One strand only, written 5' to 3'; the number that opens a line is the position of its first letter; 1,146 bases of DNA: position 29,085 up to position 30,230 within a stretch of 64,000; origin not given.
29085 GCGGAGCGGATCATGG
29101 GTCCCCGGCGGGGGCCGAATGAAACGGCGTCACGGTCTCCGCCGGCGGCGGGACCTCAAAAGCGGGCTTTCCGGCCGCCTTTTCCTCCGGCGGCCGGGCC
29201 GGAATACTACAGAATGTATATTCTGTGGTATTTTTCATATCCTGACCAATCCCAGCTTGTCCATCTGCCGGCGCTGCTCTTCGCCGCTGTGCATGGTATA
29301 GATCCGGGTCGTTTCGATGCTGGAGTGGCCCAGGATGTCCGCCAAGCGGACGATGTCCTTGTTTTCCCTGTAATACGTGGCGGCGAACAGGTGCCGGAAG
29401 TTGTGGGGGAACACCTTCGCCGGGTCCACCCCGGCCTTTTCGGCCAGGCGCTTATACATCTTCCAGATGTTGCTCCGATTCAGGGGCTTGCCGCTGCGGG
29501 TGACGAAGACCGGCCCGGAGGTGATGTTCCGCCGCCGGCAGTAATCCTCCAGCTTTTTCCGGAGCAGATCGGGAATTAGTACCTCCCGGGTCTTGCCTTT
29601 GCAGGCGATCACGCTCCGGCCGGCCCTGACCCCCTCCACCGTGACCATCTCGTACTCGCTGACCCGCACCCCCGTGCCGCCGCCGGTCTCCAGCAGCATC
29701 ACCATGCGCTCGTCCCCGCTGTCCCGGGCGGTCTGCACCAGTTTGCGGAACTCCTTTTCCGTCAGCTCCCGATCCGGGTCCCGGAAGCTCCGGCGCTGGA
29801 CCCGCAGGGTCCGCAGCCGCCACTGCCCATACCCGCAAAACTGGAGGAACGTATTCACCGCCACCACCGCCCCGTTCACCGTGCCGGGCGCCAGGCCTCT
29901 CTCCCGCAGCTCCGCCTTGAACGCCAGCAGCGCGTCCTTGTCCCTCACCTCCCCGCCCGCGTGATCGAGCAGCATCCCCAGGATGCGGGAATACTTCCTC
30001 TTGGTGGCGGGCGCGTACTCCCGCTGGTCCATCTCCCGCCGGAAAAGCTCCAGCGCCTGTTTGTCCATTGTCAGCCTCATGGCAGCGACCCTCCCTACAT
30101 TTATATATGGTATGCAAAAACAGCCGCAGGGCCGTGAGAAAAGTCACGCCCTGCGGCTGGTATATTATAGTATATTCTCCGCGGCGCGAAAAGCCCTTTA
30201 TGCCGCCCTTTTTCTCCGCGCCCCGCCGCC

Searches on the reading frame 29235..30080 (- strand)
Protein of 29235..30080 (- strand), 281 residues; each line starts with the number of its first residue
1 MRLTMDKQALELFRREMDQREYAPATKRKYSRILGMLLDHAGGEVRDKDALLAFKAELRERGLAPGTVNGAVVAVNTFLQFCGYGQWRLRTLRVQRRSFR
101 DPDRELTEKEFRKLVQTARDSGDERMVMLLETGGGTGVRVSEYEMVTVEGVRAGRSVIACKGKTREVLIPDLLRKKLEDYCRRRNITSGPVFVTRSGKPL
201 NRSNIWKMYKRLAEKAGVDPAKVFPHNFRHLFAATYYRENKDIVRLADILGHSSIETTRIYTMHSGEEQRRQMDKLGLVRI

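Call 8: search_protein_families(library=pfam, proteins=[window:29235-30080:-])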
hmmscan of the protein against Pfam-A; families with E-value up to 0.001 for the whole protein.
window:29235-30080:- (281 aa): 1 family
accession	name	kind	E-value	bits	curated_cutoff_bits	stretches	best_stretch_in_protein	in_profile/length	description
PF00589.27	Phage_integrase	-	2.2e-25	89.9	27.1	1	105-265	2-169/172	Phage integrase family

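Call 13: find_encoding_contigs(protein=window:29235-30080:-, flank=3000, max_places=10)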
Protein window:29235-30080:- (281 aa): 10 contigs read that carry it; 8 places shown.
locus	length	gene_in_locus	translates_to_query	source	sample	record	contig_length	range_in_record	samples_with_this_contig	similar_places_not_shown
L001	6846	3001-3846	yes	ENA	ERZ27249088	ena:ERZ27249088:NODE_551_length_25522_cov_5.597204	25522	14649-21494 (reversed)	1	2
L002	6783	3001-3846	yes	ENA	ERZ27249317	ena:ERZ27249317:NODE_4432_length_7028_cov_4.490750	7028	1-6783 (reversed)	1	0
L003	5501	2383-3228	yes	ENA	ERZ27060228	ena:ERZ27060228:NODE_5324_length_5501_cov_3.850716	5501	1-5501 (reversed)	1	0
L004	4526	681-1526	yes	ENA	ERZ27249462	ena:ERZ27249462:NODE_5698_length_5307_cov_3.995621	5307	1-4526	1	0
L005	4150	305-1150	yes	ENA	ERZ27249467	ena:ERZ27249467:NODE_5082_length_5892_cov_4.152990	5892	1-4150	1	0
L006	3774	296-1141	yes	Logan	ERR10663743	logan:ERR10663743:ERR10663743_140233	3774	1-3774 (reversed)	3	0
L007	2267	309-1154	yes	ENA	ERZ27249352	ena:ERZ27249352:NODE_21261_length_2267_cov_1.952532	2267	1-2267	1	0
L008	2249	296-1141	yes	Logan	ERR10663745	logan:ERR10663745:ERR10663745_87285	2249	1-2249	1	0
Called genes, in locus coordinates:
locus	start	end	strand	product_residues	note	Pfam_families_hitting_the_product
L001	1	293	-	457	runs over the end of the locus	PF01554:MatE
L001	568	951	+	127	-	PF00293:NUDIX, PF14815:NUDIX_4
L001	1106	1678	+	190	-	-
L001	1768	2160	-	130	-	PF01243:PNPOx_N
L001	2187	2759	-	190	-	PF01613:Flavin_Reduct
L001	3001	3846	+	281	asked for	PF00589:Phage_integrase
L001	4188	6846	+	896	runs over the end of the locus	PF07554:FIVAR (weak)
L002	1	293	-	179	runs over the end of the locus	?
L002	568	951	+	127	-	PF00293:NUDIX, PF14815:NUDIX_4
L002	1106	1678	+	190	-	-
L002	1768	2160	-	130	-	PF01243:PNPOx_N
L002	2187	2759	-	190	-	PF01613:Flavin_Reduct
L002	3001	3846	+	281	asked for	PF00589:Phage_integrase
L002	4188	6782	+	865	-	?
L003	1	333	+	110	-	?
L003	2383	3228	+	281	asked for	PF00589:Phage_integrase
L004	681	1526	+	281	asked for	PF00589:Phage_integrase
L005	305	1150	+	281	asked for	PF00589:Phage_integrase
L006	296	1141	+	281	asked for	PF00589:Phage_integrase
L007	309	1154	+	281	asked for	PF00589:Phage_integrase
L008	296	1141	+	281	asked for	PF00589:Phage_integrase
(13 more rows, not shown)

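Call 21: find_related_loci(query=window:29235-30080:-, collection=genome_contigs, flank=4000)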
Query window:29235-30080:- (281 aa) in genome_contigs; peptide patterns used: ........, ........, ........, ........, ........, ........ (x = any residue, [..] = any of these).
40 stretches matched a pattern; 2 encode a relative of the query (tblastn E <= 1e-3); 2 distinct loci.
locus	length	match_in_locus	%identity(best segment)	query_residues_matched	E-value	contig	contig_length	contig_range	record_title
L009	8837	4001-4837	77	1-279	2e-153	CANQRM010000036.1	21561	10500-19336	MAG: uncultured Oscillospiraceae bacterium isolate Lapin-023__bin99 genome assembly, contig: Lapin-023__NODE_3255_length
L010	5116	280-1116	75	1-279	4e-151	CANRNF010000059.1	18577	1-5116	MAG: uncultured Oscillospiraceae bacterium isolate Lapin-022__bin25 genome assembly, contig: Lapin-022__NODE_2907_length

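Call 26: find_homologous_proteins(query=window:29235-30080:-, max_evalue=1e-20)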
Query window:29235-30080:- (281 aa): 7161 proteins with E <= 1e-20 among 8000 candidates; the best 120 are listed.
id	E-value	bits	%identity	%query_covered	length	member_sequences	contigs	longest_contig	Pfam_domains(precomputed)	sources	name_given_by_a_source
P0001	1.0e-181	620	99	100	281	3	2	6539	PF00589.28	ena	-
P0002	2.4e-143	494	76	100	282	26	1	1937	PF00589.28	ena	-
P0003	9.5e-143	492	76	99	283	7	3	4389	PF00589.28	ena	-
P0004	5.8e-107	375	62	99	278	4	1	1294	PF00589.28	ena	-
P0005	8.1e-105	368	62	99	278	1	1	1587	PF00589.28,PF02899.24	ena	-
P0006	6.2e-104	365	60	99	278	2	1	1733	PF00589.28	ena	-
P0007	2.9e-103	363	62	99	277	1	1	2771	PF00589.28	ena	-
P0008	1.1e-102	361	61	99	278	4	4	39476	PF00589.28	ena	-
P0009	1.4e-101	357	61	99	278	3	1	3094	PF00589.28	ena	-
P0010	2.4e-100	353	58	99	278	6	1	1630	PF00589.28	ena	-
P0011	3.2e-100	353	59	99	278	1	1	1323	PF00589.28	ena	-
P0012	6.3e-100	352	58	99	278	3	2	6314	PF00589.28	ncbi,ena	-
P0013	1.4e-98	347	59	99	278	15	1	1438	PF00589.28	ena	-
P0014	3.7e-98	346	57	99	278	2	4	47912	PF00589.28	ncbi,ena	-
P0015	7.4e-98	345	59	99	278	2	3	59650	PF00589.28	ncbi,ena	-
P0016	1.0e-97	345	57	99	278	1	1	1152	PF00589.28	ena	-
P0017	1.1e-97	345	59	98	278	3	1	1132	PF00589.28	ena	-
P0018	1.1e-97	345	57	99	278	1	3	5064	PF00589.28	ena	-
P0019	1.8e-97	344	58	99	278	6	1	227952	PF00589.28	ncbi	-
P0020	2.4e-97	343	58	99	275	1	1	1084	PF00589.28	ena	-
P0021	4.0e-97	343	58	99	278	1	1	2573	PF13495.13,PF00589.28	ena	-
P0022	4.1e-97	343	57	99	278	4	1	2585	PF00589.28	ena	-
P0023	1.8e-96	341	57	99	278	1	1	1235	PF00589.28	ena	-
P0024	1.3e-95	338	57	99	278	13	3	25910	PF00589.28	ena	-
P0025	1.0e-92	328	57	98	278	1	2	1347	PF00589.28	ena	-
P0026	2.6e-92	327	56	99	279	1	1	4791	PF00589.28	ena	-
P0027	1.6e-90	321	55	98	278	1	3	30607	PF00589.28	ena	-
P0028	2.1e-90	321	56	99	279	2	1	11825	PF00589.28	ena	-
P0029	6.8e-88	312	53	99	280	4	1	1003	PF00589.28,PF02899.24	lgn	-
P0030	1.6e-87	311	54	99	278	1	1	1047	PF00589.28,PF02899.24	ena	-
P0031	1.6e-87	311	56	95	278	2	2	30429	PF00589.28,PF02899.24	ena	-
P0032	1.7e-87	311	52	99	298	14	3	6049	PF00589.28,PF02899.24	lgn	-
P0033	4.4e-87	310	55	95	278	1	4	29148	PF00589.28,PF02899.24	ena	-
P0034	4.6e-87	310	54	99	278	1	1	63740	PF00589.28,PF02899.24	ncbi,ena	-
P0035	4.7e-87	310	53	97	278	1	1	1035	PF00589.28,PF02899.24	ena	-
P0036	1.0e-86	309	56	95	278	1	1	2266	PF00589.28,PF02899.24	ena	-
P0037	1.3e-86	308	54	99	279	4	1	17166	PF00589.28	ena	-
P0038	1.3e-86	308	54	95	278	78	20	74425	PF00589.28,PF02899.24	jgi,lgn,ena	-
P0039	1.8e-86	308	54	99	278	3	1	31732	PF00589.28,PF02899.24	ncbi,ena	-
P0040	2.7e-86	307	55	95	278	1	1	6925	PF00589.28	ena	-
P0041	2.7e-86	307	56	95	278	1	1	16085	PF00589.28,PF02899.24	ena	-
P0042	3.2e-86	307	55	95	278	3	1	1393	PF00589.28,PF02899.24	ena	-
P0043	3.5e-86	307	56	95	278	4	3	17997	PF00589.28,PF02899.24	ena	-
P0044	8.6e-86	306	55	95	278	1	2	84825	PF00589.28,PF02899.24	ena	-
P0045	1.2e-85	305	55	95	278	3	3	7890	PF00589.28,PF02899.24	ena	-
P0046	1.8e-85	305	54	95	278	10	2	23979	PF00589.28,PF02899.24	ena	-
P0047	2.3e-85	304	54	99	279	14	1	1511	PF00589.28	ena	-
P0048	2.5e-85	304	55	95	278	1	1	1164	PF00589.28,PF02899.24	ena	-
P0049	3.4e-85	304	52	99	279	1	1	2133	PF00589.28,PF02899.24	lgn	-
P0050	4.1e-85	303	55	95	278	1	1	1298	PF00589.28,PF02899.24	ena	-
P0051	4.3e-85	303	55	95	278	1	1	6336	PF00589.28,PF02899.24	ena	-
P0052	4.4e-85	303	52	98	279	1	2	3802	PF00589.28,PF02899.24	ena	-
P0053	6.0e-85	303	55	95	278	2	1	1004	PF00589.28,PF02899.24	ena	-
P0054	7.9e-85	302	53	99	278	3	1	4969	PF00589.28,PF02899.24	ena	-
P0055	9.3e-85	302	51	99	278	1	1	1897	PF00589.28,PF02899.24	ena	-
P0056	1.5e-84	301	54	95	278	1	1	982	PF00589.28,PF02899.24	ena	-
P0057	1.9e-84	301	51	99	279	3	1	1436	PF00589.28,PF02899.24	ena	-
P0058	2.0e-84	301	53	99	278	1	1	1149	PF00589.28,PF02899.24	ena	-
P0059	2.4e-84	301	51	99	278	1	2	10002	PF00589.28,PF02899.24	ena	-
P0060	3.1e-84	300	52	98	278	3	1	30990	PF00589.28,PF02899.24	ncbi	-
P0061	3.6e-84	300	52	99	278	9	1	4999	PF00589.28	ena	-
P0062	3.7e-84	300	52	98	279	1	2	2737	PF00589.28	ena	-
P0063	4.7e-84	300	52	99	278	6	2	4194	PF00589.28,PF02899.24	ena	-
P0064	5.5e-84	300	54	95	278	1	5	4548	PF00589.28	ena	-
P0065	6.3e-84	299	52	98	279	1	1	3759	PF00589.28,PF02899.24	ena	-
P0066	7.4e-84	299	50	99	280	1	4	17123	PF13102.13,PF00589.28,PF02899.24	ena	-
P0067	1.0e-83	299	52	98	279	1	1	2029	PF00589.28,PF02899.24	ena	-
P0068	1.2e-83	299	55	95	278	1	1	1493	PF00589.28,PF02899.24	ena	-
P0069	1.2e-83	298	54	95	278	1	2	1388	PF00589.28,PF02899.24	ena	-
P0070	1.6e-83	298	50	98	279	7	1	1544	PF00589.28,PF02899.24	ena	-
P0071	1.7e-83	298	53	99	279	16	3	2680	PF00589.28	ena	-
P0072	2.0e-83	298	52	98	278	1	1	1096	PF00589.28,PF02899.24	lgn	-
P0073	2.8e-83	297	53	95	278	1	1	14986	PF00589.28,PF02899.24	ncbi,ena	-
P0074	3.8e-83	297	54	95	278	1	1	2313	PF00589.28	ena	-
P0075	4.5e-83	297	50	99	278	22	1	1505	PF00589.28,PF02899.24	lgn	-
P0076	5.3e-83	296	53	95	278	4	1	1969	PF00589.28,PF02899.24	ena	-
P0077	7.2e-83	296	52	99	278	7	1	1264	PF00589.28,PF02899.24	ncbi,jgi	jgi:site-specific recombinase XerD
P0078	8.7e-83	296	52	99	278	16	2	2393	PF00589.28,PF02899.24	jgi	-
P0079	1.1e-82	295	52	99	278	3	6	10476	PF00589.28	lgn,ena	-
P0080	1.3e-82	295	52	99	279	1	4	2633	PF00589.28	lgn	-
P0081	1.6e-82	295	52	99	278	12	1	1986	PF00589.28,PF02899.24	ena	-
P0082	2.1e-82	294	55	95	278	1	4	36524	PF00589.28,PF02899.24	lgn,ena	-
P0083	2.1e-82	294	52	99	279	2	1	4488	PF00589.28,PF02899.24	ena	-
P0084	2.4e-82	294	52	99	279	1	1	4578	PF00589.28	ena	-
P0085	3.4e-82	294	51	99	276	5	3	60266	PF00589.28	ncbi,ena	-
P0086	3.5e-82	294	50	99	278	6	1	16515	PF00589.28,PF02899.24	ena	-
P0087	4.6e-82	293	52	99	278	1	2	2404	PF00589.28,PF02899.24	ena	-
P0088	5.7e-82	293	54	95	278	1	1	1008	PF00589.28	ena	-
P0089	5.9e-82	293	53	95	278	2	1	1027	PF00589.28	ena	-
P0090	8.1e-82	293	54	95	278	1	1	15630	PF00589.28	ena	-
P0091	8.2e-82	293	50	99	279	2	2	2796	PF00589.28,PF02899.24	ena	-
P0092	9.7e-82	292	54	95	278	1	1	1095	PF00589.28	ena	-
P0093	1.1e-81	292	51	96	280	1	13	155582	PF00589.28,PF02899.24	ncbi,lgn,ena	-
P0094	1.3e-81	292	51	99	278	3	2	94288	PF00589.28,PF02899.24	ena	-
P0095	1.3e-81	292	50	99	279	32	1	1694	PF00589.28,PF02899.24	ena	-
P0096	2.5e-81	291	50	99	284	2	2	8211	PF00589.28,PF02899.24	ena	-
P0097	2.8e-81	291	51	99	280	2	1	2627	PF00589.28,PF02899.24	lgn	-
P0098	2.8e-81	291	50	98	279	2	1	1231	PF00589.28,PF02899.24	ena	-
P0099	3.3e-81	291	52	99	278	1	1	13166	PF00589.28,PF02899.24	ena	-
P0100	3.7e-81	290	50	99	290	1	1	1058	PF00589.28,PF02899.24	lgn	-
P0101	4.7e-81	290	50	99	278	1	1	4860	PF00589.28,PF02899.24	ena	-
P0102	8.6e-81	289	52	99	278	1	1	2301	PF00589.28,PF02899.24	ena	-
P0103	1.0e-80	289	48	99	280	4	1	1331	PF00589.28,PF02899.24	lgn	-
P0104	1.0e-80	289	52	99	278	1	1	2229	PF00589.28,PF02899.24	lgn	-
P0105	1.7e-80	288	51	99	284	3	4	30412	PF13495.13,PF00589.28,PF02899.24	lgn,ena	-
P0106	1.8e-80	288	52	98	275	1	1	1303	PF00589.28,PF02899.24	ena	-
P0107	2.0e-80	288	52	96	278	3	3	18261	PF00589.28,PF02899.24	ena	-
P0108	2.3e-80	288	52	99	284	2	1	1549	PF00589.28,PF02899.24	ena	-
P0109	2.3e-80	288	51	99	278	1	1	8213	PF00589.28,PF02899.24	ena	-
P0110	3.4e-80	287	51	99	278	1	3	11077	PF00589.28,PF02899.24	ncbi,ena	-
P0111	3.7e-80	287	48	99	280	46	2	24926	PF00589.28,PF02899.24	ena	-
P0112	5.5e-80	287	51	99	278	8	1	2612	PF00589.28,PF02899.24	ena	-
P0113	6.0e-80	286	50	98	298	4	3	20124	PF00589.28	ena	-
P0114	8.4e-80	286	51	99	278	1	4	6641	PF00589.28,PF02899.24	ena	-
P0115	8.6e-80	286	49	97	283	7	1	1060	PF13495.13,PF00589.28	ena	-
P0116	1.0e-79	286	51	96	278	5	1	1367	PF00589.28,PF02899.24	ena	-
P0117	1.1e-79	285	50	99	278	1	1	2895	PF00589.28,PF02899.24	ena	-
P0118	1.2e-79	285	51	98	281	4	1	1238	PF13495.13,PF00589.28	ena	-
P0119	2.2e-79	285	51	99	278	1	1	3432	PF13102.13,PF00589.28,PF02899.24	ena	-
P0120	3.0e-79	284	50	99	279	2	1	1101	PF13495.13,PF00589.28,PF02899.24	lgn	-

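Call 28: find_related_loci(query=A1, collection=metagenome_contigs, flank=2500)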
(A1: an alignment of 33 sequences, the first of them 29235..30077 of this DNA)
Query A1 (280 aa) in metagenome_contigs; peptide patterns used: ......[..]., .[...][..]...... (x = any residue, [..] = any of these).
600 stretches matched a pattern (row limit reached: there are more); 562 encode a relative of the query (tblastn E <= 1e-3); the best 80 are kept; 80 distinct loci.
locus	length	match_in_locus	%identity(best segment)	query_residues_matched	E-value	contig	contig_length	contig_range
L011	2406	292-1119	53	2-278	6e-96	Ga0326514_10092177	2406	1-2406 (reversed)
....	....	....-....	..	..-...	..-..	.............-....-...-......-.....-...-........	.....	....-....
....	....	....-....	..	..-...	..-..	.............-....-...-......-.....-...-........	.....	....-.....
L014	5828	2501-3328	47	1-278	6e-82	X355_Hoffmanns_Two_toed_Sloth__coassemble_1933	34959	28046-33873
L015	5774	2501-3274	49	20-278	1e-81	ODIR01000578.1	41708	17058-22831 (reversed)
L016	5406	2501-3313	45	7-278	3e-81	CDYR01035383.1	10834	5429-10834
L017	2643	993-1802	48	11-278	7e-83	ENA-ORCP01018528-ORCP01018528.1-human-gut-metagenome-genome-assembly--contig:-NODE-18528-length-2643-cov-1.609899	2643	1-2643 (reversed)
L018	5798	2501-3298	49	12-278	2e-81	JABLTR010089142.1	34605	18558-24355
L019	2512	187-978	53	12-278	2e-83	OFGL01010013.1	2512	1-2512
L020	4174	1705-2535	48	2-278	6e-81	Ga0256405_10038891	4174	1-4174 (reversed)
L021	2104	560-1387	45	3-278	4e-83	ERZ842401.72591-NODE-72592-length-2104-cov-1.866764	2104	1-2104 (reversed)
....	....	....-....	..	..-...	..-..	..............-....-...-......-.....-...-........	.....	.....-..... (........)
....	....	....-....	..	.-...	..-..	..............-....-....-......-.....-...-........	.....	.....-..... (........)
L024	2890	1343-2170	49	2-278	2e-81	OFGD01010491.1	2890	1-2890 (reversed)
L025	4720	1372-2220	47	3-278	5e-80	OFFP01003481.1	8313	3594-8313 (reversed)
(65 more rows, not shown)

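Call 35: search_protein_families(library=ncbifam, proteins=[window:29235-30080:-], max_evalue=0.01)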
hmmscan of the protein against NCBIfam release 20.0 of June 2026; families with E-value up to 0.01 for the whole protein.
window:29235-30080:- (281 aa): 11 families
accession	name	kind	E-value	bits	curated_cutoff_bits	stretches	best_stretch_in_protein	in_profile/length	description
NF040815.2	recomb_XerA_Arch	equivalog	5.4e-41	140.9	220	1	12-271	2-261/263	site-specific tyrosine recombinase/integron integrase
TIGR02225.1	recomb_XerD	equivalog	3.8e-29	101.9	329.6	1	20-267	11-277/290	site-specific tyrosine recombinase XerD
NF001399.0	PRK00283.1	subfamily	7.1e-29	101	279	1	46-268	51-287/300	tyrosine recombinase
TIGR02224.1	recomb_XerC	equivalog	4.1e-28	98.6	335.15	1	19-267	10-280/295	tyrosine recombinase XerC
NF003462.0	PRK05084.1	equivalog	2.6e-18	65.9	267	1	135-276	206-356/360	tyrosine recombinase XerS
TIGR02249.1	integrase_gron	subfamily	1.5e-14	54.1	265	2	201-263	238-299/315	integron integrase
NF002331.0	PRK01287.1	subfamily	2.2e-11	43.3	371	1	101-264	137-312/365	site-specific tyrosine recombinase XerC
NF011946.0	PRK15417.1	equivalog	3.1e-09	36.5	435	1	206-263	258-314/337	integron integrase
NF007370.0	PRK09870.1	subfamily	1.5e-05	24.7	221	1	187-263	103-178/200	tyrosine-type DNA invertase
NF007371.0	PRK09871.1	subfamily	0.00019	21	222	1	190-263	101-173/198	tyrosine-type DNA invertase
NF040693.1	recomb_GmtY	equivalog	0.00069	19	340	1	191-271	353-439/441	gamma-mobile-trio recombinase GmtY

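Call 36: search_solved_structures(query=window:29235-30080:-, max_evalue=0.001, show_alignments=1)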
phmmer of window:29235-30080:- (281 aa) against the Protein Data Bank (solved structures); distinct sequences matched with E-value up to 0.001: 8.
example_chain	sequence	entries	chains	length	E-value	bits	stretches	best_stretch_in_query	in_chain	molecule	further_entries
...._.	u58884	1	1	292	2.9e-23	85.7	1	23-279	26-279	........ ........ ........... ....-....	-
5hxy_A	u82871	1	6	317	6.5e-15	58.3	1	106-272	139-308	Tyrosine recombinase XerA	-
1a0p_A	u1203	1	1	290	2e-14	56.7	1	22-273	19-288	SITE-SPECIFIC RECOMBINASE XERD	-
5dcf_A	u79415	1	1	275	5e-13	52.1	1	106-273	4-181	Tyrosine recombinase XerD,DNA translocase FtsK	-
9i5v_14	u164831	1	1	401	5e-12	48.9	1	45-273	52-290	Ribosome-associated translation inhibitor RaiA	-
5jjv_A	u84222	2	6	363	5.6e-09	38.9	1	186-265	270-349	Tyrosine recombinase XerH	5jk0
2a3v_A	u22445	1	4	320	8.3e-05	25.2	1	200-262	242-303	site-specific recombinase IntI4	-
3nkh_A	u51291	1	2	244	0.00019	24.1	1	157-279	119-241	Integrase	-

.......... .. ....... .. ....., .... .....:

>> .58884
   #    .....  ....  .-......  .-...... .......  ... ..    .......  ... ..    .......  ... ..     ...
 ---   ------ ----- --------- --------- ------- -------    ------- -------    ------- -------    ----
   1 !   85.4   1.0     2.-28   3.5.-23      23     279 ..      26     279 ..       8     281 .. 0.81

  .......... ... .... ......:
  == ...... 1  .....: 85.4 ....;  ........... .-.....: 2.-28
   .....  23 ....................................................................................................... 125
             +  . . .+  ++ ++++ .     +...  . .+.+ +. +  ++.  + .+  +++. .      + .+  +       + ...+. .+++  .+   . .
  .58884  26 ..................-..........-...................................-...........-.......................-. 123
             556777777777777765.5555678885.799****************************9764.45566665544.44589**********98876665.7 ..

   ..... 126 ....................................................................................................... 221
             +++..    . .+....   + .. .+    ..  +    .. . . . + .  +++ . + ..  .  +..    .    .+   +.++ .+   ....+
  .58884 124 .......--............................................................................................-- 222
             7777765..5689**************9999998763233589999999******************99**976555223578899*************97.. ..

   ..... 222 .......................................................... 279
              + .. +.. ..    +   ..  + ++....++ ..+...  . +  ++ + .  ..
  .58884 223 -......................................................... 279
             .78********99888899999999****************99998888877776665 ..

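Call 47: find_encoding_contigs(protein=P0019, flank=3000, max_places=6)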
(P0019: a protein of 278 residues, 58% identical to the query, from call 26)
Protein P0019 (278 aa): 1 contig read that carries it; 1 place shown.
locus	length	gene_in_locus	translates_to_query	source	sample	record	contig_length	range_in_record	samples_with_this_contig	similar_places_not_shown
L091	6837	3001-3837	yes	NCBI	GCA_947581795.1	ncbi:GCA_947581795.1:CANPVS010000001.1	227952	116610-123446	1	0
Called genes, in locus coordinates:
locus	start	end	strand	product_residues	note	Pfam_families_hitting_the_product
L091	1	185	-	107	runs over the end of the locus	-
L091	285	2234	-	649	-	-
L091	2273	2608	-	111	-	-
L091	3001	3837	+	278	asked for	PF00589:Phage_integrase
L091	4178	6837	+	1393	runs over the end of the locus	-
